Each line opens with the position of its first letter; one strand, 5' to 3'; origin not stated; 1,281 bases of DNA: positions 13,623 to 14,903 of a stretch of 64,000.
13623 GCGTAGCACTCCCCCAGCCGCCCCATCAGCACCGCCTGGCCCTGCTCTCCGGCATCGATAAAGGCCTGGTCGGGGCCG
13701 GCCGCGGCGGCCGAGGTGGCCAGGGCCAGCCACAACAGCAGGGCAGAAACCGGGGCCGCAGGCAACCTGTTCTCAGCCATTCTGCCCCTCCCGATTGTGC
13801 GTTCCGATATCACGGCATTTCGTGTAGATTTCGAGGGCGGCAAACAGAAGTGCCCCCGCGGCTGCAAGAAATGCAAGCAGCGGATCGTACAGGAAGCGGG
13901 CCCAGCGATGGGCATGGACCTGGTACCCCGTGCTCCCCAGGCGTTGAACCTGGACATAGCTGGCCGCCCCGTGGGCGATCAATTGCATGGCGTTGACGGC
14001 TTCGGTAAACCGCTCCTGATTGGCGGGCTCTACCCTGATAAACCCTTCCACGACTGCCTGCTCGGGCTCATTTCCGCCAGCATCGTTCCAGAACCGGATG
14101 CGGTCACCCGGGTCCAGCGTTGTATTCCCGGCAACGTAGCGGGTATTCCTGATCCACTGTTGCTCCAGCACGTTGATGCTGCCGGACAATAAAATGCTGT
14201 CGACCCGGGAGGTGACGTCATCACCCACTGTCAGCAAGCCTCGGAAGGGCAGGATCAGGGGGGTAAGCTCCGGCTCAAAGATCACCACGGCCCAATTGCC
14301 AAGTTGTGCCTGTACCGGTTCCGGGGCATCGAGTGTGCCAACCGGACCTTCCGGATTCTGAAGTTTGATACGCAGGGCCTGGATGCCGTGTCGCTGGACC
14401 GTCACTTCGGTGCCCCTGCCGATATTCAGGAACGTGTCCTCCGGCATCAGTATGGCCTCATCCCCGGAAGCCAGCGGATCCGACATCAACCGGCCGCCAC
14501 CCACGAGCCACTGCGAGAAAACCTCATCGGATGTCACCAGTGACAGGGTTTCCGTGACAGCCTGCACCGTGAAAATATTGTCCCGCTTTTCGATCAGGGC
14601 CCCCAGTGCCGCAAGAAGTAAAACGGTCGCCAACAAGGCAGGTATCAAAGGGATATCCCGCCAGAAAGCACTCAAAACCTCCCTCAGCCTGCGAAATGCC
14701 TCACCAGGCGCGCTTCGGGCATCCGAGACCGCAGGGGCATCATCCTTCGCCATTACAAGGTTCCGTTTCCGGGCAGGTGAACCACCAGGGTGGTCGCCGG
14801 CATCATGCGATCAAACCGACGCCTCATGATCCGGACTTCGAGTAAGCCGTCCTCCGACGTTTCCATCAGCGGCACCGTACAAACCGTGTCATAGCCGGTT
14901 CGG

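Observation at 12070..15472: Uncharacterised four-gene exported protease module (top candidate system)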

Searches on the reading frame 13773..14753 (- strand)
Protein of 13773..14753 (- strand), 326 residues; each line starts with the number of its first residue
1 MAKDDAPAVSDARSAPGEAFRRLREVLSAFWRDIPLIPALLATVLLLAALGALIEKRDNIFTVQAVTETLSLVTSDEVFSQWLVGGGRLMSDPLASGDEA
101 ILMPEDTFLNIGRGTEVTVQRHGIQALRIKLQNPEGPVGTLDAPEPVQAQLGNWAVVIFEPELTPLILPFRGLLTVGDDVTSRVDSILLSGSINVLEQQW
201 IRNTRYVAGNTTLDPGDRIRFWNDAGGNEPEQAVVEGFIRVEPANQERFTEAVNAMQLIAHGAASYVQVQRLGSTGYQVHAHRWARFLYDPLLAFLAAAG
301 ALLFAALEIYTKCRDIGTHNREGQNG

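Call 3: search_protein_families(library=pfam, proteins=[window:13773-14753:-], max_evalue=1)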
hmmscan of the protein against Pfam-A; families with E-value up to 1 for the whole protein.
window:13773-14753:- (326 aa): 2 families
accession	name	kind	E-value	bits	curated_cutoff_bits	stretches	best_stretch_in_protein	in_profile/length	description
PF13160.11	DUF3995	-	0.025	15.5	34.3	1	252-299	75-123/124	Protein of unknown function (DUF3995)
PF15841.10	TMEM239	-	0.24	11.7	27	0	21-74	95-144/155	Transmembrane protein 239 family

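Call 4: search_protein_families(library=ncbifam, proteins=[window:13773-14753:-], max_evalue=1)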
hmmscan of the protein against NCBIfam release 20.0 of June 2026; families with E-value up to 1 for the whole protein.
window:13773-14753:- (326 aa): 1 family
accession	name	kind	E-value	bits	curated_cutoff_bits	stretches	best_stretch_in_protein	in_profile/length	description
TIGR01996.1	PTS-II-BC-sucr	equivalog_domain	0.18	10.4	559.3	1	18-57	99-136/461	sucrose-specific PTS transporter subunit IIBC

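Call 6: search_protein_families(library=padloc, proteins=[window:13773-14753:-], max_evalue=1)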
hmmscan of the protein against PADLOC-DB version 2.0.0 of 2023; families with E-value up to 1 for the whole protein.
window:13773-14753:- (326 aa): 0 families

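Call 22: search_solved_structures(query=A3, max_evalue=10)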
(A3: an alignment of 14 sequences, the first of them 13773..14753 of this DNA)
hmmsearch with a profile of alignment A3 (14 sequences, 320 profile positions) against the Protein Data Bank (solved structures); distinct sequences matched with E-value up to 10: 1.
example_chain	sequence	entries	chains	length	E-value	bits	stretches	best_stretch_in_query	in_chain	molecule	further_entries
8wfs_E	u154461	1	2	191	1.6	10.7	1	253-302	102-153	Platelet glycoprotein IX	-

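Call 27: search_protein_families(library=pfam, alignment_id=A3, max_evalue=10)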
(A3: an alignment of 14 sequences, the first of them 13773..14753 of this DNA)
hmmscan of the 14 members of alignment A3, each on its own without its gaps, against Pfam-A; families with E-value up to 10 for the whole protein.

A. member 1, window:13773-14753:- (326 aa): 2 families
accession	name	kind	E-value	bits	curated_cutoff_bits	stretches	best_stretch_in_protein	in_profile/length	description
PF13160.11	DUF3995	-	0.025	15.5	34.3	1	252-299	75-123/124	Protein of unknown function (DUF3995)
PF15841.10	TMEM239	-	0.24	11.7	27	1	21-74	95-144/155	Transmembrane protein 239 family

B. families by the number of members that match (of 14 scanned): 11 families
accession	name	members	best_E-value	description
PF14155.11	DUF4307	2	0.074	Domain of unknown function (DUF4307)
PF13146.11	TRL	2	0.094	TRL-like protein family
PF16125.10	DUF4837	1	0.012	Domain of unknown function (DUF4837)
PF13160.11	DUF3995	1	0.025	Protein of unknown function (DUF3995)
PF00386.27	C1q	1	0.047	C1q domain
PF24123.1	Myosin_VII_N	1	0.081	Myosin VII N-terminal beta barrel domain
PF08659.16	KR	1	0.14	KR domain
PF01103.29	Omp85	1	0.14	Omp85 superfamily domain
PF15841.10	TMEM239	1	0.24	Transmembrane protein 239 family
PF04932.20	Wzy_C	1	0.34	O-Antigen ligase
PF02123.21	RdRP_4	1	0.39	Viral RNA-directed RNA-polymerase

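Call 36: find_homologous_proteins(query=A3)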
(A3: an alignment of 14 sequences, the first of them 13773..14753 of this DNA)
Query A3 (14 sequences) (326 aa, profile of the alignment): 14 proteins with E <= 0.001 among 8000 candidates.
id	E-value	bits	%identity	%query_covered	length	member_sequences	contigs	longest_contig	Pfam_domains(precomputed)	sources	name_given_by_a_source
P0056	5.6e-127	441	100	100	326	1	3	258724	-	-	-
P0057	8.7e-125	434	57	80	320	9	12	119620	-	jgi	jgi:hypothetical protein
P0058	3.3e-124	432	56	83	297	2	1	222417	-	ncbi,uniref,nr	ncbi:hypothetical protein KEHDKFFH_09420 [Marinobacter maroccanus]|uniref:Uncharacterized protein n=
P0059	1.9e-122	426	53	86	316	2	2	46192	-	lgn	-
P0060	3.1e-122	426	76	100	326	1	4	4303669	-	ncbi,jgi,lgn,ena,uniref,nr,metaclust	ncbi:hypothetical protein [Marinobacter sp. AN1]|uniref:hypothetical protein n=1 Tax=Marinobacter sp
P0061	9.5e-122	424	75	100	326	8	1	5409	-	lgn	-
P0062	2.3e-121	423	56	83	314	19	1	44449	-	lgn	-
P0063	4.0e-121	422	56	83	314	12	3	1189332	-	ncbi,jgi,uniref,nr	ncbi:hypothetical protein [Marinobacter sp. 3-2]|jgi:hypothetical protein|uniref:hypothetical protei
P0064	3.9e-117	409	54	86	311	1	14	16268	-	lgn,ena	-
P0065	4.4e-116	405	56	82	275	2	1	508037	-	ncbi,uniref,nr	ncbi:hypothetical protein [Marinobacter pelagius]|uniref:hypothetical protein n=1 Tax=Marinobacter p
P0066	5.5e-108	379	54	86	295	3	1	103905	-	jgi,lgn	-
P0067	1.0e-107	378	55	81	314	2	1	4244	-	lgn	-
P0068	3.1e-105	370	66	81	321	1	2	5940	-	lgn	-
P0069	3.0e-103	363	30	85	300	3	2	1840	-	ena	-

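Call 46: search_protein_representatives(alignment_id=A3)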
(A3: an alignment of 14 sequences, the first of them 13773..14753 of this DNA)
Query: 14 sequences, 320 profile positions. Proteins with E-value up to 0.001 (for the whole library): 573; up to 1e-10: 272; up to 1e-30: 48. The best 150 are listed.
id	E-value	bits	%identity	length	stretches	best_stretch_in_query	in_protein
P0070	3.0e-126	437.0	-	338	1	1-319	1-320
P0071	3.3e-114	397.4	-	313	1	3-319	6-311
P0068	9.8e-106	369.6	-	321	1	28-314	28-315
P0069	9.5e-104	363.1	-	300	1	5-319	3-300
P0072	4.4e-99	347.7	-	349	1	24-317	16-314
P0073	2.0e-96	339.0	-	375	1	22-317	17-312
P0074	9.1e-83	294.1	-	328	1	40-316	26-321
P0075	3.8e-80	285.5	-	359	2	27-223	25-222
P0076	6.9e-79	281.4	-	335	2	33-223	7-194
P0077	5.8e-76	271.8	-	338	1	38-314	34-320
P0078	7.6e-76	271.4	-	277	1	28-315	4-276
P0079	1.4e-72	260.6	-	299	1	25-315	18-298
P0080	2.3e-71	256.6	-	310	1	33-313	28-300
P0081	2.7e-71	256.4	-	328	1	23-319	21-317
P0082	5.9e-70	252.0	-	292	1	30-314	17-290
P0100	4.4e-42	160.5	-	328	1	31-314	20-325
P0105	2.8e-34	134.8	-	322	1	20-309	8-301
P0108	1.3e-33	132.6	-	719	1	28-312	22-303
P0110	1.1e-32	129.6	-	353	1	25-311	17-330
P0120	2.3e-29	118.7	-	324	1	28-311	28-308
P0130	2.9e-27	111.8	-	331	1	36-307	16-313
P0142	1.5e-24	102.9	-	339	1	16-299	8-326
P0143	2.9e-24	101.9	-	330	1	33-309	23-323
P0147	1.1e-23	100.0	-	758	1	14-308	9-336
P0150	2.3e-23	99.0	-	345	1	34-318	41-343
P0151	2.7e-23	98.7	-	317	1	18-314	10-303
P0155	2.0e-22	95.9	-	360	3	159-216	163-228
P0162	1.2e-20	90.0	-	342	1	30-304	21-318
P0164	2.4e-20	89.0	-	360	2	152-301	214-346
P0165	3.7e-20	88.4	-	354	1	16-302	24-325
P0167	1.2e-19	86.8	-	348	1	36-304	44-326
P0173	9.9e-19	83.7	-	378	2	161-300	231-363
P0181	2.8e-18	82.2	-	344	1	33-306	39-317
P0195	5.1e-17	78.1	-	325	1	33-306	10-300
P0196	6.6e-17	77.7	-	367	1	39-296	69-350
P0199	1.2e-16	76.8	-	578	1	17-218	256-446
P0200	1.6e-16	76.5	-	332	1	34-309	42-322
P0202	1.8e-16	76.3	-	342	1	24-306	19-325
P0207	3.8e-16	75.3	-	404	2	163-300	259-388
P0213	1.1e-15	73.7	-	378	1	37-316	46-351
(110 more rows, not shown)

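Call 47: search_protein_families(library=pfam, proteins=[P0108, P0147, P0199, P0207, P0173, P0196, P0213, P0164, P0155, P0110], max_evalue=0.01)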
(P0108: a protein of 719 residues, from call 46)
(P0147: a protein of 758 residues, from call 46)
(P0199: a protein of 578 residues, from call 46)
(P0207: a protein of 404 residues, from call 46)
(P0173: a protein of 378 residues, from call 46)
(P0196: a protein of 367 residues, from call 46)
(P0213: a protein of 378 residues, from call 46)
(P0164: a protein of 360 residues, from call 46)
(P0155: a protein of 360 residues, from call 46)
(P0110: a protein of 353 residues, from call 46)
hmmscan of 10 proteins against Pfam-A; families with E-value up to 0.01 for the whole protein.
P0108 (719 aa): 0 families

P0147 (758 aa): 0 families

P0199 (578 aa): 0 families

P0207 (404 aa): 0 families

P0173 (378 aa): 0 families

P0196 (367 aa): 0 families

P0213 (378 aa): 0 families

P0164 (360 aa): 0 families

P0155 (360 aa): 0 families

P0110 (353 aa): 0 families

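Call 51: find_encoding_contigs(protein=P0120, flank=5000, max_places=2)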
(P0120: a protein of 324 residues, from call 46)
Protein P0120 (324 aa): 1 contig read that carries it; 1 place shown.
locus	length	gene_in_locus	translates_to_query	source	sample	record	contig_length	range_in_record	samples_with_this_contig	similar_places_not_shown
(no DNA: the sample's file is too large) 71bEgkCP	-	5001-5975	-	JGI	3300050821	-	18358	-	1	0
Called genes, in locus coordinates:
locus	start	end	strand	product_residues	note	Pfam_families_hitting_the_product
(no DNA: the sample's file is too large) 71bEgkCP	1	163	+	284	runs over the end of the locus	-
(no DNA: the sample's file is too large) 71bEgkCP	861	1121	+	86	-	-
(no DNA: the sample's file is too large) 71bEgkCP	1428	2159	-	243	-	PF02517:Rce1-like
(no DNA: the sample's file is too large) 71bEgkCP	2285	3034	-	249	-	PF00072:Response_reg, PF04397:LytTR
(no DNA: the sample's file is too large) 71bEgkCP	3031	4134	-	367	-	PF06580:His_kinase, PF02518:HATPase_c (weak)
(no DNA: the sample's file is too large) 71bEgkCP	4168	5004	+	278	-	-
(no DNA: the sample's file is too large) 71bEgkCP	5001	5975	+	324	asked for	-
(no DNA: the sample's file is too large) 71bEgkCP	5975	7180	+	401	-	-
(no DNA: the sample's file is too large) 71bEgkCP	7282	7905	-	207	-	-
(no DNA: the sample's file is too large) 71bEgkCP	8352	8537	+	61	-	-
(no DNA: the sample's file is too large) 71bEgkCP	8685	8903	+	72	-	-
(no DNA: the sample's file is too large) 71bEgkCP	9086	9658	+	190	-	-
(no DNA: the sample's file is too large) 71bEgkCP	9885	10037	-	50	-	?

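Call 52: find_encoding_contigs(protein=P0147, flank=5000, max_places=2)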
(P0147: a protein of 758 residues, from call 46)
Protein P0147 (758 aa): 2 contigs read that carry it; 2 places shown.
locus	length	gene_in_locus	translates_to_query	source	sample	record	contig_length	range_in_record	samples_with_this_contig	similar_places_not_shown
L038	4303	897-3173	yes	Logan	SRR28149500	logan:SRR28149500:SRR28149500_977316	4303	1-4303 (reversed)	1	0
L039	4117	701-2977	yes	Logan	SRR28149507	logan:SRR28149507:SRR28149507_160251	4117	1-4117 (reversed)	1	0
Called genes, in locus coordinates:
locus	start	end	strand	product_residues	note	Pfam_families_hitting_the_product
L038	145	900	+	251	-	-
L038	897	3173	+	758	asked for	-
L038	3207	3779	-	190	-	-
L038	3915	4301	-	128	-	?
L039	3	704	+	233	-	?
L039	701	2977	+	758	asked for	-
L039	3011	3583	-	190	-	-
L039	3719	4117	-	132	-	?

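Call 53: find_encoding_contigs(protein=P0199, flank=5000, max_places=2)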
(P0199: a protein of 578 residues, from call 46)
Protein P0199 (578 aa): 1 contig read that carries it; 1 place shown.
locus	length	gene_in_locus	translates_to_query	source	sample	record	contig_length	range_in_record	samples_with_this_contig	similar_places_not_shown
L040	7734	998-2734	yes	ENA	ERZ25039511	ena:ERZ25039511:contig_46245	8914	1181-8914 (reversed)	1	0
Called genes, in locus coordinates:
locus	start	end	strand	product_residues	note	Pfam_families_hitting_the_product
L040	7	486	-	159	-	-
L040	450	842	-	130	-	PF03551:PadR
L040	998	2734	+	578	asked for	-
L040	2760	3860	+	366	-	-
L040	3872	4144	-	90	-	-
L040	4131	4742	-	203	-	-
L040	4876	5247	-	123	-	-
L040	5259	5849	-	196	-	-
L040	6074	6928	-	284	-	-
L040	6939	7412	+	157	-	-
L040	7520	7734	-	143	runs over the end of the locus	-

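Call 54: find_encoding_contigs(protein=P0200, flank=5000, max_places=2)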
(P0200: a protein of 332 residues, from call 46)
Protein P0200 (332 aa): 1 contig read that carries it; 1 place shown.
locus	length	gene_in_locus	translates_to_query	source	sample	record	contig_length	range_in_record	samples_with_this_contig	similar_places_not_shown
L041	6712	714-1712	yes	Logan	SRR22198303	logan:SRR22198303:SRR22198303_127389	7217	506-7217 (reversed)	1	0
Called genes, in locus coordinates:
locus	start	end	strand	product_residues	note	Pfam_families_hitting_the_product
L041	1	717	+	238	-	?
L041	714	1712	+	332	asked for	-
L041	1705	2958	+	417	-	-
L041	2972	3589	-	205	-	-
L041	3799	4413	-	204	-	PF02798:GST_N, PF13417:GST_N_3, PF13409:GST_N_2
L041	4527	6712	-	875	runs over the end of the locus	PF08751:TrwC, PF02562:PhoH (faint), PF13245:AAA_19, PF13604:AAA_30, PF01443:Viral_helicase1 (faint), PF22232:TraI_hel_assoc_N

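Call 57: find_homologous_proteins(query=A5, max_evalue=0.00001)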
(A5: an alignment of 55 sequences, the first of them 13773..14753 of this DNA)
Query A5 (55 sequences) (326 aa, profile of the alignment): 14 proteins with E <= 0.00001 among 8000 candidates.
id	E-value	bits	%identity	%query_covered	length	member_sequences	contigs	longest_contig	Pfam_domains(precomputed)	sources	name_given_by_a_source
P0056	7.2e-86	306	100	100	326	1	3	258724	-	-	-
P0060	1.1e-82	295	76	100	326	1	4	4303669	-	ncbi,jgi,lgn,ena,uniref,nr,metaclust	ncbi:hypothetical protein [Marinobacter sp. AN1]|uniref:hypothetical protein n=1 Tax=Marinobacter sp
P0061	8.4e-82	293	75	100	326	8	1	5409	-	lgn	-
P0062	6.2e-80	286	56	83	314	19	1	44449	-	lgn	-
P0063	1.2e-79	285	56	83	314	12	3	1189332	-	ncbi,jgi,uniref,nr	ncbi:hypothetical protein [Marinobacter sp. 3-2]|jgi:hypothetical protein|uniref:hypothetical protei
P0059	2.2e-79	285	53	86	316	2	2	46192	-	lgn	-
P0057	3.0e-78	281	57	80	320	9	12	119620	-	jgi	jgi:hypothetical protein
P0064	7.1e-78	280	54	86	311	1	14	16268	-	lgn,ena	-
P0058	1.7e-77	278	56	83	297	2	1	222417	-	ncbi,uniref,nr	ncbi:hypothetical protein KEHDKFFH_09420 [Marinobacter maroccanus]|uniref:Uncharacterized protein n=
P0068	1.1e-73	266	66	81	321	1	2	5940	-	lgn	-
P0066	1.2e-73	266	54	86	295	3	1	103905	-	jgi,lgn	-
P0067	1.9e-73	265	55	81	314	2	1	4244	-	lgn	-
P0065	1.3e-72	262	56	82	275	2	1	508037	-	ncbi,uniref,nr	ncbi:hypothetical protein [Marinobacter pelagius]|uniref:hypothetical protein n=1 Tax=Marinobacter p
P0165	9.9e-59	217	28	40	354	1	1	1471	-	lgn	-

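Call 59: list_cluster_members(proteins=[P0070, P0072, P0074, P0077, P0100, P0105, P0108, P0120, P0150, P0162])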
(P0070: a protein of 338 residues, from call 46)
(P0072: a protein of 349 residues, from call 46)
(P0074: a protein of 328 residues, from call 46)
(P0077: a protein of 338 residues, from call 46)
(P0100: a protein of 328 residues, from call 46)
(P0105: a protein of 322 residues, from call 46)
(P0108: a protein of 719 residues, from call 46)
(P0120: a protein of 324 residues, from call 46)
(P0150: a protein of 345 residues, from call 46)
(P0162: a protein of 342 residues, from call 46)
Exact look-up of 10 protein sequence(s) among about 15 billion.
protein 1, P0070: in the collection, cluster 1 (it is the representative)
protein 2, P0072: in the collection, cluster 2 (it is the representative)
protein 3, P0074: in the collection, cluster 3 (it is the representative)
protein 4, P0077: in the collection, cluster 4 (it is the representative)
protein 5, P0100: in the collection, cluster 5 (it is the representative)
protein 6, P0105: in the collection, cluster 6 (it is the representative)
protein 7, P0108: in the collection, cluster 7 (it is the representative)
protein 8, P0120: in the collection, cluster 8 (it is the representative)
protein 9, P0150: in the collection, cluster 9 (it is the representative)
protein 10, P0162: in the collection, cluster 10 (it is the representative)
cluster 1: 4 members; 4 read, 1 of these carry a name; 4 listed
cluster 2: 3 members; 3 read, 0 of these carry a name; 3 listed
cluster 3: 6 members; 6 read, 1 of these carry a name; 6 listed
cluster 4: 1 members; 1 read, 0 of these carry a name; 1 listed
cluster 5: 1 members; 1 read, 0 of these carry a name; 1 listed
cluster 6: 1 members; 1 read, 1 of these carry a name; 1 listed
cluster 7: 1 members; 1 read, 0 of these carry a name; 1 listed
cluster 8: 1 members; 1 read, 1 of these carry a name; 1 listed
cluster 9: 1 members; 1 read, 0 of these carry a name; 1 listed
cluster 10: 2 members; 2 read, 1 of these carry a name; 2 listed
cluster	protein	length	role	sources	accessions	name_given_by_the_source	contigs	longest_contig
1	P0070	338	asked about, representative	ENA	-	-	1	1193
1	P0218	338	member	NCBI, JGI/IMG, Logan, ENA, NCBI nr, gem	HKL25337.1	MAG TPA: hypothetical protein VJ910_03840 [Desulfuromonadales bacterium] | hypothetical protein [Desulfuromonadales bacterium]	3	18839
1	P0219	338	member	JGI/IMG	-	-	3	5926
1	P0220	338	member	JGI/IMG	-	-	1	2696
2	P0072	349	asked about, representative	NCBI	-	-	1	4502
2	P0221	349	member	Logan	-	-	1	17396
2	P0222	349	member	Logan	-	-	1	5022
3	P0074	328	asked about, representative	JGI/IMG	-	-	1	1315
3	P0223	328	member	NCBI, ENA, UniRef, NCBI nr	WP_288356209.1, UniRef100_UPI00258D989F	hypothetical protein [uncultured Cycloclasticus sp.] | hypothetical protein n=1 Tax=uncultured Cycloclasticus sp. TaxID=172194 ...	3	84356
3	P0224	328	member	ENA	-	-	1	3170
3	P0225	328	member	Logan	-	-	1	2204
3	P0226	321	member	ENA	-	-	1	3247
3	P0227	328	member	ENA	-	-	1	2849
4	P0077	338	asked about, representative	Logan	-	-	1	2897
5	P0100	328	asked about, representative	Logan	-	-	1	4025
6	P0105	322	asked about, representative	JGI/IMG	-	hypothetical protein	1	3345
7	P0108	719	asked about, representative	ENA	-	-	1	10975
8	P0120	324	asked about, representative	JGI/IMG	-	hypothetical protein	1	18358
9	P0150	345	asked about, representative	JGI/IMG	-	-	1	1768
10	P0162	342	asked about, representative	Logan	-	-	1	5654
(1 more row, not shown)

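Call 65: predict_structure(alignment_id=A5)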
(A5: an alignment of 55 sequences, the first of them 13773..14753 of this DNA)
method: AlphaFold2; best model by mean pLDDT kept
length: 326 residues; sequences in the alignment: 55
mean_pLDDT: 90.6   pTM: 0.83
mean pLDDT of the five models: 90.6, 89.9, 89.6, 89.6, 89.5
residues with pLDDT >= 90: 240; 70-90: 62; 50-70: 19; < 50: 5
segments of 3 or more residues with pLDDT < 50: 1-3
pLDDT, mean of each block of 10 residues (from residue 1): 52 65 81 81 95 95 98 97 96 93 96 98 94 98 91 97 93 91 84 96 95 97 95 98 85 91 98 95 95 95 95 88 62
secondary structure, 60 per line:
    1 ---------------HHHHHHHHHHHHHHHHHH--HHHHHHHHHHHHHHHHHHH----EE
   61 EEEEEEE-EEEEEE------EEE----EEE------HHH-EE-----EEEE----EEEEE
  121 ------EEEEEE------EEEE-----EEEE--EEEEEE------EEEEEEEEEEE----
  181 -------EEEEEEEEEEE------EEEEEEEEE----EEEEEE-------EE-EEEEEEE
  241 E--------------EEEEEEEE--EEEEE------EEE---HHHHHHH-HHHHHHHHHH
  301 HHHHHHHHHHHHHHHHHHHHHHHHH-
elements in order: H16-33 H36-54 E59-67 E69-74 E81-83 E88-90 E108-111 E116-120 E127-132 E139-142 E148-151 E154-159 E166-176 E188-198 E205-213 E218-223 E234-241 E256-263 E266-270 E277-279 H283-289 H291-325

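Call 67: fold_search(model_id=the predicted structure, library=pdb)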
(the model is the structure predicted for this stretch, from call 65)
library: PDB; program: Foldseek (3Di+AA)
matches with E <= 10: 750; with E <= 0.001: 0
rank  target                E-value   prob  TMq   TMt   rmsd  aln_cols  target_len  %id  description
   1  3s6p_D                6.9e-03  0.13  0.11  0.08  22.9       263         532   11  Crystal Structure of Helicoverpa Armigera Stunt Virus (released 2012-05-30)
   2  9hd7_O                7.2e-03  0.20  0.11  0.14  15.2       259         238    9  Cryo-EM structure of photosystem II C2S2M2L2 supercomplex from the green alga Chlorella ohadii (released 2025-11-12)
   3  3s6p_B                8.9e-03  0.15  0.12  0.08  22.0       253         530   11  Crystal Structure of Helicoverpa Armigera Stunt Virus (released 2012-05-30)
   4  3s6p_C                9.9e-03  0.14  0.11  0.08  22.3       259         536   11  Crystal Structure of Helicoverpa Armigera Stunt Virus (released 2012-05-30)
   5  8rvi_A                1.7e-02  0.06  0.09  0.08  22.6       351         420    8  Structure of the binding domain of BoNT/A mutant H1253K in complex with the GM1a ganglioside receptor (released 2025-02-12)
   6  9arl_A                1.8e-02  0.07  0.08  0.04  21.8       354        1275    6  CryoEM structure of BoNT-NTNH-OrfX2 complex from Clostridium botulinum strain A1-ST7B, major class (released 2025-01-22)
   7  5tpb_B                1.9e-02  0.04  0.07  0.06  23.4       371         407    9  Binding domain of BoNT/A complexed with ganglioside variant (released 2017-01-18)
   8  8rvg_A                2.7e-02  0.05  0.08  0.07  22.1       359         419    8  Structure of the binding domain of BoNT/A mutant Y1117V in complex with the GD1a ganglioside receptor (released 2025-02-12)
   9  5mk6                  2.8e-02  0.06  0.09  0.08  21.6       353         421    8  Crystal structure of the receptor-binding domain of botulinum neurotoxin A1 (crystal form 1) (released 2018-03-28)
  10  5v38_B                3.3e-02  0.06  0.09  0.08  20.3       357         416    6  Crystal Structure of The Receptor-binding Domain of Botulinum Neurotoxin Type HA (released 2017-03-22)
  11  9f4a_AS               3.5e-02  0.08  0.10  0.07  22.7       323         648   10  Interface between baseplate cup and extended tail tube/sheath of Klebsiella phage KP1 variant vB_Kpn_Lilla1 (released 2025-05-14)
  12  6two                  3.5e-02  0.04  0.08  0.08  21.8       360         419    9  Binding domain of BoNT/A6 (released 2020-07-22)
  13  4ozx                  3.7e-02  0.15  0.12  0.13  18.8       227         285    7  Crystal Structure of the alginate lyase from Klebsiella pneumoniae (released 2015-03-04)
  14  4fvv_A                3.7e-02  0.04  0.08  0.07  23.5       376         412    7  Crystal structure of HCR/D-Sa-GBL1/C (released 2012-10-24)
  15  3azv_A                3.7e-02  0.04  0.08  0.07  24.9       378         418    8  Crystal structure of the receptor binding domain (released 2011-12-28)
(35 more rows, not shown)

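Call 70: fold_search(model_id=the predicted structure, library=viral)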
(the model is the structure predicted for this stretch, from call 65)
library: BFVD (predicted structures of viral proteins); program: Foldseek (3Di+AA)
matches with E <= 10: 588; with E <= 0.001: 0
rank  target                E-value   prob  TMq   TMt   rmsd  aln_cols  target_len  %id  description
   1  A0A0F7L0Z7            1.0e-02  0.14  0.10  0.15  19.8       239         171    9  Uncharacterized protein [uncultured marine virus]
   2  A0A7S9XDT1            1.6e-02  0.09  0.13  0.08  21.8       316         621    9  Uncharacterized protein [Virus NIOZ-UU157]
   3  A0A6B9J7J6            2.6e-02  0.10  0.11  0.08  19.9       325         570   10  Baseplate wedge protein gp6-like N-terminal helical domain-containing protein [Vibrio phage vB_VchM_Kuja]
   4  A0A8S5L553            2.8e-02  0.11  0.10  0.08  24.9       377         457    9  Maturation protein (Fragment) [ssRNA phage SRR7976301_11]
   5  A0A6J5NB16            3.1e-02  0.09  0.09  0.05  20.4       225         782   11  Uncharacterized protein [uncultured Caudovirales phage]
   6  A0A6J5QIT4            3.1e-02  0.07  0.09  0.12  20.4       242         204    7  Uncharacterized protein [uncultured Caudovirales phage]
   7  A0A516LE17            3.4e-02  0.04  0.08  0.08  25.3       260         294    9  (no name in the UniProt tables at hand)
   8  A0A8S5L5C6            4.0e-02  0.11  0.10  0.08  29.0       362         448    8  Maturation protein (Fragment) [ssRNA phage SRR7976299_7]
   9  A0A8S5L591            4.5e-02  0.12  0.10  0.09  20.5       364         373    7  Maturation protein [ssRNA phage SRR5467137_1]
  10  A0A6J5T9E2            5.8e-02  0.07  0.11  0.13  25.7       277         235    9  Outer membrane protein beta-barrel [uncultured Caudovirales phage]
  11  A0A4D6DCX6            6.1e-02  0.04  0.08  0.08  20.9       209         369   10  Putative cell to cell movementprotein [Apple rootstock virus A]
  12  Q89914                7.2e-02  0.06  0.08  0.08  21.7       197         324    8  Movement protein [Sonchus yellow net virus]
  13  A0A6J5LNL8            7.9e-02  0.06  0.09  0.12  21.1       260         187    9  Outer membrane protein beta-barrel [uncultured Caudovirales phage]
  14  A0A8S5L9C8            9.8e-02  0.04  0.10  0.12  18.8       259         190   11  Outer membrane protein [Myoviridae sp. ctPuP5]
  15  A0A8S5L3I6            1.0e-01  0.08  0.10  0.09  25.0       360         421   10  Maturation protein [ssRNA phage SRR7473382_4]
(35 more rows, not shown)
